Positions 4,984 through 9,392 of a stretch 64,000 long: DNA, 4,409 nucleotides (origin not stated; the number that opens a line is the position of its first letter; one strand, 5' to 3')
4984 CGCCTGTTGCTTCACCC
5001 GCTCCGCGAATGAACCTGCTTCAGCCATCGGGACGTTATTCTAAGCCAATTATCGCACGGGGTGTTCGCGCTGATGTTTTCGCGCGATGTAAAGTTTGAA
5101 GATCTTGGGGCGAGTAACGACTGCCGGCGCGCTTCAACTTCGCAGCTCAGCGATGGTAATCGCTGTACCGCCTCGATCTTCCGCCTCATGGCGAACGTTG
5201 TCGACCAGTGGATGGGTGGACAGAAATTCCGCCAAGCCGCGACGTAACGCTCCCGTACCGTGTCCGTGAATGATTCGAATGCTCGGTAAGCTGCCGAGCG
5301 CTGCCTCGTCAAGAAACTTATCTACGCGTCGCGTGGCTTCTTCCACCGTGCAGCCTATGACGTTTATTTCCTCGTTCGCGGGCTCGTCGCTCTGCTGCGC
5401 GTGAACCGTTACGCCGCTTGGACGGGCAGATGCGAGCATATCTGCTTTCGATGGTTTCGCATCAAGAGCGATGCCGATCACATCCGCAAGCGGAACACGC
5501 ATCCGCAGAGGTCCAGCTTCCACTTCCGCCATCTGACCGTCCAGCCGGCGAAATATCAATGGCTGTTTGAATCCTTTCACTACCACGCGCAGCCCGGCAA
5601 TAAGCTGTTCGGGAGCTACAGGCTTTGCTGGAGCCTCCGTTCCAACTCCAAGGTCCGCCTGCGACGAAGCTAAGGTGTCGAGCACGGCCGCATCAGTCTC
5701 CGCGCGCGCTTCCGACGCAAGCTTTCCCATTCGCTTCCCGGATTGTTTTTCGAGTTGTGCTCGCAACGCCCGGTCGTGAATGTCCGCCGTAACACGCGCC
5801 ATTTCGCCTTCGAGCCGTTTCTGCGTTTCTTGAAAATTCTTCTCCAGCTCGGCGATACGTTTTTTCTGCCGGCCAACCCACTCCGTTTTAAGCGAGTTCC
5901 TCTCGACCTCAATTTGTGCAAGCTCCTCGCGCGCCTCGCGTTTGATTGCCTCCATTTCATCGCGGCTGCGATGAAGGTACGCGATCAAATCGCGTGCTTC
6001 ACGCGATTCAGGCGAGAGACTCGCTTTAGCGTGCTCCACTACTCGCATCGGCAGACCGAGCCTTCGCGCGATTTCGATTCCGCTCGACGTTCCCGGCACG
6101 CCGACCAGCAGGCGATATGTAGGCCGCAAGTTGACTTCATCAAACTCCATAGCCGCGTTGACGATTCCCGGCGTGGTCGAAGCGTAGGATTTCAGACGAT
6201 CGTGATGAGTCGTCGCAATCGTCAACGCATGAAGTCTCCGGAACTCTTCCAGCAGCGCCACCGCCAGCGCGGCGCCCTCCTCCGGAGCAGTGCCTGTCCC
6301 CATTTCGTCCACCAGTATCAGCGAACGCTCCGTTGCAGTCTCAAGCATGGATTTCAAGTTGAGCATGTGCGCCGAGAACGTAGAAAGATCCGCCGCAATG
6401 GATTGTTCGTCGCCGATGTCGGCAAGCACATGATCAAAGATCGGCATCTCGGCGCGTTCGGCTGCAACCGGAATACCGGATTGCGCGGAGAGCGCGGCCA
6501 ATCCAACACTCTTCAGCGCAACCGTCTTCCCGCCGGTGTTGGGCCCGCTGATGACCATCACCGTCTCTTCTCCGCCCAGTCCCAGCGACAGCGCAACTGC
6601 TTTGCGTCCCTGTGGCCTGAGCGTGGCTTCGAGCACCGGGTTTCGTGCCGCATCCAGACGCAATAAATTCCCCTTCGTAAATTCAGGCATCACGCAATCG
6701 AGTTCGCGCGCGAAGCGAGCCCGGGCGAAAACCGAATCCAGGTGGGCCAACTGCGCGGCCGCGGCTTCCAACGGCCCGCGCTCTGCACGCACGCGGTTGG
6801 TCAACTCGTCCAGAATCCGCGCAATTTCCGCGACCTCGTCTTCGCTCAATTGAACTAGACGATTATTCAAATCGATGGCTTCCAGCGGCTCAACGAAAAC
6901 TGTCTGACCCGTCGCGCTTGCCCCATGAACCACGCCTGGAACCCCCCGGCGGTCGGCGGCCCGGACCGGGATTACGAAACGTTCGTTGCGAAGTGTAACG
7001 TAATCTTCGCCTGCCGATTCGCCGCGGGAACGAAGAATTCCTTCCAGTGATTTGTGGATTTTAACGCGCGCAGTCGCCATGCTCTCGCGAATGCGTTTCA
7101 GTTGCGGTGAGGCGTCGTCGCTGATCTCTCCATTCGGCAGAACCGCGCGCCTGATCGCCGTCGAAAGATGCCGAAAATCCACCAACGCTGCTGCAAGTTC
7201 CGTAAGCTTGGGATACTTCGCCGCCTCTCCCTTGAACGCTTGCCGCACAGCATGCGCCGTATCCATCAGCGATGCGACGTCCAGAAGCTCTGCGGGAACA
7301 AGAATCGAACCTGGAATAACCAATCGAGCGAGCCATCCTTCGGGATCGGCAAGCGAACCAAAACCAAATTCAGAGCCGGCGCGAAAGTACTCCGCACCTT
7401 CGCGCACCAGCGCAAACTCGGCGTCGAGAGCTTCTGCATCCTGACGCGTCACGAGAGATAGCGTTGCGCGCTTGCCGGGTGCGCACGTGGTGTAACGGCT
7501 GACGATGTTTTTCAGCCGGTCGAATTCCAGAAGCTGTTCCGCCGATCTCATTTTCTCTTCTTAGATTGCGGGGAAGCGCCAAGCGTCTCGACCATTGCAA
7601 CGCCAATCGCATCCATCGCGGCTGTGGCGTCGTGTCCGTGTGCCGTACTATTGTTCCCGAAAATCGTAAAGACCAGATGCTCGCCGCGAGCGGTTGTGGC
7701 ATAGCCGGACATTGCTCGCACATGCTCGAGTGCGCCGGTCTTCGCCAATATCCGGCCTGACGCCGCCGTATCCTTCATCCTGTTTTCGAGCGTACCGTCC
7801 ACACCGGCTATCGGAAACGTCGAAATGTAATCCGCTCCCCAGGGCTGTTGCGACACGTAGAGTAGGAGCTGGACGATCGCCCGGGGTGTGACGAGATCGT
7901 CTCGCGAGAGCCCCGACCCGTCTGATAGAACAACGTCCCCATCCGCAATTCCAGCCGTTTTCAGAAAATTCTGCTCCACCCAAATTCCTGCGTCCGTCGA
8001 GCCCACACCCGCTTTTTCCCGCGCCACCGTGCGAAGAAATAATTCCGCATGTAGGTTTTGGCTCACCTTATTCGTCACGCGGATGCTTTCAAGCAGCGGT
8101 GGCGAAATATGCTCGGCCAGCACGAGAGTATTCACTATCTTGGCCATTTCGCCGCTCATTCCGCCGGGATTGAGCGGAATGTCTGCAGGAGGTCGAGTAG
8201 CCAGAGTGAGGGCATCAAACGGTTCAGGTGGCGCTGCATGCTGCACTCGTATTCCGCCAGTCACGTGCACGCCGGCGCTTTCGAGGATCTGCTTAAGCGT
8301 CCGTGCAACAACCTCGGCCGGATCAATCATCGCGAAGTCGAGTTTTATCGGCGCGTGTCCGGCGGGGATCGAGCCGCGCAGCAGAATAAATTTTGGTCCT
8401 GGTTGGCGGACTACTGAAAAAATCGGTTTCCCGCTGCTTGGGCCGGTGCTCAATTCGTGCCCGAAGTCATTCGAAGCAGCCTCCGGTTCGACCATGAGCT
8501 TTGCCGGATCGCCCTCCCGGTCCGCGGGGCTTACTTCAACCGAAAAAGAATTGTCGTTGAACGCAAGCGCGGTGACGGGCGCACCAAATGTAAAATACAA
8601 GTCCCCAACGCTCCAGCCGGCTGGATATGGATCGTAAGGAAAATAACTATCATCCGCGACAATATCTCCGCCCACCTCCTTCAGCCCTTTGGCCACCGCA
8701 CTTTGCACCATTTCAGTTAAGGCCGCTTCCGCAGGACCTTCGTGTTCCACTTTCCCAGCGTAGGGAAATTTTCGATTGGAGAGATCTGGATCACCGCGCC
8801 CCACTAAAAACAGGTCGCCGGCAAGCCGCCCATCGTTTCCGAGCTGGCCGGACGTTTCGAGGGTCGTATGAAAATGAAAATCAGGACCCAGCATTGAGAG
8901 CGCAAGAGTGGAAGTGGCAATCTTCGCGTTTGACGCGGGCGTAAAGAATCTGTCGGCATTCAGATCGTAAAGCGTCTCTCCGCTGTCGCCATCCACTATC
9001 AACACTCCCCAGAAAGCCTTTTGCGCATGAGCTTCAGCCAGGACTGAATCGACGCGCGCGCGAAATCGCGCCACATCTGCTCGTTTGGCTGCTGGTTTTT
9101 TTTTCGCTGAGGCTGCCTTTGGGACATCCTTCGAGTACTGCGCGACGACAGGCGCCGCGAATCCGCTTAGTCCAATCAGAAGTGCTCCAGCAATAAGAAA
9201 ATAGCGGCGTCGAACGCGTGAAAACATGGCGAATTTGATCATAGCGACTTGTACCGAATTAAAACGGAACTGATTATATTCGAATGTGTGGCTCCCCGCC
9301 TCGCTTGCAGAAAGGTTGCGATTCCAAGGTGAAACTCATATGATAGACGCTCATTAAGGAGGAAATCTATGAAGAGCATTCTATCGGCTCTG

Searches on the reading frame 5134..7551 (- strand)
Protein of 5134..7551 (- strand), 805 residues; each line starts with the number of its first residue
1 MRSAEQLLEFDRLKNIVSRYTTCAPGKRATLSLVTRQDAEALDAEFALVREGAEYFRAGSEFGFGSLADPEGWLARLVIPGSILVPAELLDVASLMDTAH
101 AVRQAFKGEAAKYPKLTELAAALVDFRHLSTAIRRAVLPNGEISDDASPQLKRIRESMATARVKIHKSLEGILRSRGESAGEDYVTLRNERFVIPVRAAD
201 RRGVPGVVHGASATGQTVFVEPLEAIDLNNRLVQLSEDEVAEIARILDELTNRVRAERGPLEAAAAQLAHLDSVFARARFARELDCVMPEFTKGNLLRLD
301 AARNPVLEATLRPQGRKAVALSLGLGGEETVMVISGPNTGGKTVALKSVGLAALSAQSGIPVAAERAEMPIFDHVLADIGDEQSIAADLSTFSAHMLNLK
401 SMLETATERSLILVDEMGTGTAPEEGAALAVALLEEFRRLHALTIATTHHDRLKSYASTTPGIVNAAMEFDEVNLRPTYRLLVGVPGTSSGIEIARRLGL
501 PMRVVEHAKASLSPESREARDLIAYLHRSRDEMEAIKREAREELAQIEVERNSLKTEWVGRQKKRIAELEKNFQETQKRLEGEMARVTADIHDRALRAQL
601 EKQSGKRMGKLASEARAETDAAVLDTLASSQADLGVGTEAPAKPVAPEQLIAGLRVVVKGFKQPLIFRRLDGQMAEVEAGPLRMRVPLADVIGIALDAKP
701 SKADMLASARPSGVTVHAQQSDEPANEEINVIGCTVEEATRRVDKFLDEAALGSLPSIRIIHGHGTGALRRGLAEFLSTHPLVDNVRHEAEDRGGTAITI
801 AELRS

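Call 25: search_protein_families(library=pfam, proteins=[window:5134-7551:-], max_evalue=0.00001)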
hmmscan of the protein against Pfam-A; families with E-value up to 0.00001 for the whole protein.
window:5134-7551:- (805 aa): 2 families
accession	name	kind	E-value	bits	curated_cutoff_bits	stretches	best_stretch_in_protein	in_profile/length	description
PF00488.27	MutS_V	-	2.3e-36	126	30.2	1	332-512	1-184/188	MutS domain V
PF01713.27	Smr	-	1.2e-19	70.7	25.7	1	729-804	1-77/77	Smr domain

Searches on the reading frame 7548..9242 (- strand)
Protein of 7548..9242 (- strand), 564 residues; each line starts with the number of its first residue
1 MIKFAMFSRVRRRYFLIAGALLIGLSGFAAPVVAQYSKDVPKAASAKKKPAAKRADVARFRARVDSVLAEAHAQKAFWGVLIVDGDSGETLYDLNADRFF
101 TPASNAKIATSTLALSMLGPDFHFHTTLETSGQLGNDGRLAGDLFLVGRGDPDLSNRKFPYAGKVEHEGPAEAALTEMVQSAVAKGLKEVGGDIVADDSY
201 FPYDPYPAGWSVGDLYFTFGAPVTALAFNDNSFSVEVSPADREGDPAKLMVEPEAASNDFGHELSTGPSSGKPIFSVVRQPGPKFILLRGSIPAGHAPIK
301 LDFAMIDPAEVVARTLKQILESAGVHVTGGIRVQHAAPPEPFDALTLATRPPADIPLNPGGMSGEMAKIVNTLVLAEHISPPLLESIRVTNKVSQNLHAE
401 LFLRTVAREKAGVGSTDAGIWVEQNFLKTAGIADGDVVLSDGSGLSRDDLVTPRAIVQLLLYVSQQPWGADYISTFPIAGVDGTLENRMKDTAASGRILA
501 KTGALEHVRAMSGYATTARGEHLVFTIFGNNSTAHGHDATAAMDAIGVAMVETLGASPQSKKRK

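Call 25: search_protein_families(library=pfam, proteins=[window:7548-9242:-], max_evalue=0.00001)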
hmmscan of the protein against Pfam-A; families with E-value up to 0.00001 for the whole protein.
window:7548-9242:- (564 aa): 1 family
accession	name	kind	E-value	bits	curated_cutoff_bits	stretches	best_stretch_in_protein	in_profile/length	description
PF02113.21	Peptidase_S13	-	1.7e-103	347.2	22.8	2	373-546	264-440/444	D-Ala-D-Ala carboxypeptidase 3 (S13) family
